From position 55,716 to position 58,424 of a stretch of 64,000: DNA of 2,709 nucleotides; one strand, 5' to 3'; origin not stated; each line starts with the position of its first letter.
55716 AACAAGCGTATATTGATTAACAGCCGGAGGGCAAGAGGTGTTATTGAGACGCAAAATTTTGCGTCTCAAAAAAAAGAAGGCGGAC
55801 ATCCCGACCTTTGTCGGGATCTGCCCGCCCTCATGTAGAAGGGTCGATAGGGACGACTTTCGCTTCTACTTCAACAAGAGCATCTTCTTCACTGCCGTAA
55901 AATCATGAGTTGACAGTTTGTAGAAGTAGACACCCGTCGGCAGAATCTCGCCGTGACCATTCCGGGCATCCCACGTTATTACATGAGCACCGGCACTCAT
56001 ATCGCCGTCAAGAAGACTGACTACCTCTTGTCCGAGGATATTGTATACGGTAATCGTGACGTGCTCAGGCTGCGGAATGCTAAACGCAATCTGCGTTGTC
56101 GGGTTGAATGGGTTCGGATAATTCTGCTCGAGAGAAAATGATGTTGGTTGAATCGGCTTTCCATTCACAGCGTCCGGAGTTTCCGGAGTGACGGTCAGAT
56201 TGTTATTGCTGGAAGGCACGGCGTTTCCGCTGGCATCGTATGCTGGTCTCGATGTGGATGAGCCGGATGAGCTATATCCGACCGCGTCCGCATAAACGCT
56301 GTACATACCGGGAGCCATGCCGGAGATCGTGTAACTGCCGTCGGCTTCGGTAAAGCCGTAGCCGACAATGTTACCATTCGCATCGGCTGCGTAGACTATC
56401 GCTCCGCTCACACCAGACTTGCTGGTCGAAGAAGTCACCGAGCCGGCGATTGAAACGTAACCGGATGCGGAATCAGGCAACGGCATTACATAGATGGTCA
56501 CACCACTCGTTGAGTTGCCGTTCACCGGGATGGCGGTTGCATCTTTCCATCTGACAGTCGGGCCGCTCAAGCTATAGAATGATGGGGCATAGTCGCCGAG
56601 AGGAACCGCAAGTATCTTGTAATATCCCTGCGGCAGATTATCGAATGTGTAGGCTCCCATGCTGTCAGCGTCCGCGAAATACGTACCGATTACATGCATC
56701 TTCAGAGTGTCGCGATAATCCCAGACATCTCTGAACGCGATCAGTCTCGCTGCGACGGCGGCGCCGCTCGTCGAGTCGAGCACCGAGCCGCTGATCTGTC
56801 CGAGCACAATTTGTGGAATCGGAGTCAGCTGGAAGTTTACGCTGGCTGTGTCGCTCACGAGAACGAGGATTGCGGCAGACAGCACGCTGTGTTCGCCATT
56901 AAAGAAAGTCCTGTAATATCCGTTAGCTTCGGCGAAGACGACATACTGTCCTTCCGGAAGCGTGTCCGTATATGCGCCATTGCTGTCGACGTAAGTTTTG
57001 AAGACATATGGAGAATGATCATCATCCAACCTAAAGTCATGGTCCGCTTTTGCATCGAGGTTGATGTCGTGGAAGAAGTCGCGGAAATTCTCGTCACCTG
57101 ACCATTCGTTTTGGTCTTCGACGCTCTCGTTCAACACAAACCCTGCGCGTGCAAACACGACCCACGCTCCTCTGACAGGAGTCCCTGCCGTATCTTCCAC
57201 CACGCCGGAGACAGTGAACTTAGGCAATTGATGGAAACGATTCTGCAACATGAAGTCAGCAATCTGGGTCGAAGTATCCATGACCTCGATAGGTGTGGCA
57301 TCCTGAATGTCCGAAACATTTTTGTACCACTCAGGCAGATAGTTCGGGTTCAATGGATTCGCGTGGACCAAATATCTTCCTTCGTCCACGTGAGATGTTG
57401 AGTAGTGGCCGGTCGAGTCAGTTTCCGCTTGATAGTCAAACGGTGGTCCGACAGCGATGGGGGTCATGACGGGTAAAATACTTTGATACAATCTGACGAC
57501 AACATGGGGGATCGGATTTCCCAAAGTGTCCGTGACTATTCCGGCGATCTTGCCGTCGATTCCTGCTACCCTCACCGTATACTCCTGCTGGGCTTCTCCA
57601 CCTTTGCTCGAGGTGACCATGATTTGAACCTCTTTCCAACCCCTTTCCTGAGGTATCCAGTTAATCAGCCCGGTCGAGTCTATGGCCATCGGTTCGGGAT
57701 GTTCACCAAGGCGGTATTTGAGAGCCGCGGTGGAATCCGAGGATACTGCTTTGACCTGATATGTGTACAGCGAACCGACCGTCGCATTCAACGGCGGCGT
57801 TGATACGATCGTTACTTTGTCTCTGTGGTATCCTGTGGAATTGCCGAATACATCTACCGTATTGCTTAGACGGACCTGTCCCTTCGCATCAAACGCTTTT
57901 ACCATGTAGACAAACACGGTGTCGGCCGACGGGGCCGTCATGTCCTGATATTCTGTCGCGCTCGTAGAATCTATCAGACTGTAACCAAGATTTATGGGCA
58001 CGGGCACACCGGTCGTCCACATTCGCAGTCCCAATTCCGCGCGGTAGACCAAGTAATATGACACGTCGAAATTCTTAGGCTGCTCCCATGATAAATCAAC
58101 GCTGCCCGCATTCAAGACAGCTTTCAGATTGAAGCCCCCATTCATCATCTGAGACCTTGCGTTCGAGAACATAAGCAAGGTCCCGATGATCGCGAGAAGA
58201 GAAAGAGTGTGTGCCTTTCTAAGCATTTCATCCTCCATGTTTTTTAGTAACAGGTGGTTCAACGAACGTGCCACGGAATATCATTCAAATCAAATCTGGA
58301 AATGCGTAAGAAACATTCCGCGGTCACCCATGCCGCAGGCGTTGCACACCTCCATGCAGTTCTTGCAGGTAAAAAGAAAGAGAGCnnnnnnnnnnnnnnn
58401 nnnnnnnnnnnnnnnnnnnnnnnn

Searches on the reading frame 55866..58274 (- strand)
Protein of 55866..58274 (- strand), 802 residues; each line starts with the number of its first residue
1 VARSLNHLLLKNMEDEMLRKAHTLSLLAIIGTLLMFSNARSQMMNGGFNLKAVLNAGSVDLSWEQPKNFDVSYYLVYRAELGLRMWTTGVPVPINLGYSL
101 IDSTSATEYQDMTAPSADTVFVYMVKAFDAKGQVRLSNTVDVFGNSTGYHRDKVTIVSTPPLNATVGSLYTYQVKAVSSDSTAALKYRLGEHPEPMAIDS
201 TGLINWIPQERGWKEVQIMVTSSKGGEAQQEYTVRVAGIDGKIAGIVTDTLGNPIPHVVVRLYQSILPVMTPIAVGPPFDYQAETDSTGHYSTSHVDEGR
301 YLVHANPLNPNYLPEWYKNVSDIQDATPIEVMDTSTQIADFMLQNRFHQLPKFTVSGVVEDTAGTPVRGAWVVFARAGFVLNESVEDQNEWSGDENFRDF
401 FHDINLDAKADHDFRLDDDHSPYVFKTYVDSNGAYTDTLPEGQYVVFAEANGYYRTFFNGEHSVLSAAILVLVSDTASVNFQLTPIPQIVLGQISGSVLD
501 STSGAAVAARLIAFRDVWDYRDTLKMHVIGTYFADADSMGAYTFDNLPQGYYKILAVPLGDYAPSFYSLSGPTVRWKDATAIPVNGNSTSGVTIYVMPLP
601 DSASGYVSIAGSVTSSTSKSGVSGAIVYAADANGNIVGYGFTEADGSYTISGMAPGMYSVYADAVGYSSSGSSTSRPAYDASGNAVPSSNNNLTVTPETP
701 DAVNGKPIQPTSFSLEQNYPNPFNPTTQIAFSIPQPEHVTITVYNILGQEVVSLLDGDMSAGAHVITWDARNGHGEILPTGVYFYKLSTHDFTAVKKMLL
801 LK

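Call 76: search_protein_families(library=pfam, proteins=[window:55866-58274:-], max_evalue=0.0001)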
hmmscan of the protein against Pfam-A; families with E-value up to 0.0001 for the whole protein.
window:55866-58274:- (802 aa): 7 families
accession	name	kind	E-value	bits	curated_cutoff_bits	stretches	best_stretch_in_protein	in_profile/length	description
PF13620.12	CarboxypepD_reg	-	1.1e-28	99.8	32.3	2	608-672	1-64/82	Carboxypeptidase regulatory-like domain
PF17210.9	SdrD_B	-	2.3e-12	47.5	29.7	1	618-697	20-101/112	SdrD B-like domain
PF13860.13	FlgD_ig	-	2.7e-09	37.3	27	1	727-788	10-74/79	FlgD Ig-like domain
PF18962.6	Por_Secre_tail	-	2.4e-08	34.6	27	1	719-798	2-73/75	Secretion system C-terminal sorting domain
PF13715.12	CarbopepD_reg_2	-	2.8e-07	30.9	32.2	0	609-670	1-58/88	CarboxypepD_reg-like domain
PF14686.12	fn3_3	-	3.7e-05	23.9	24.4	0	643-663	32-52/75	Polysaccharide lyase family 4, domain II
PF13585.12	CHU_C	-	4.6e-05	23.9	27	0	733-789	23-72/86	CHU_C Type IX secretion signal domain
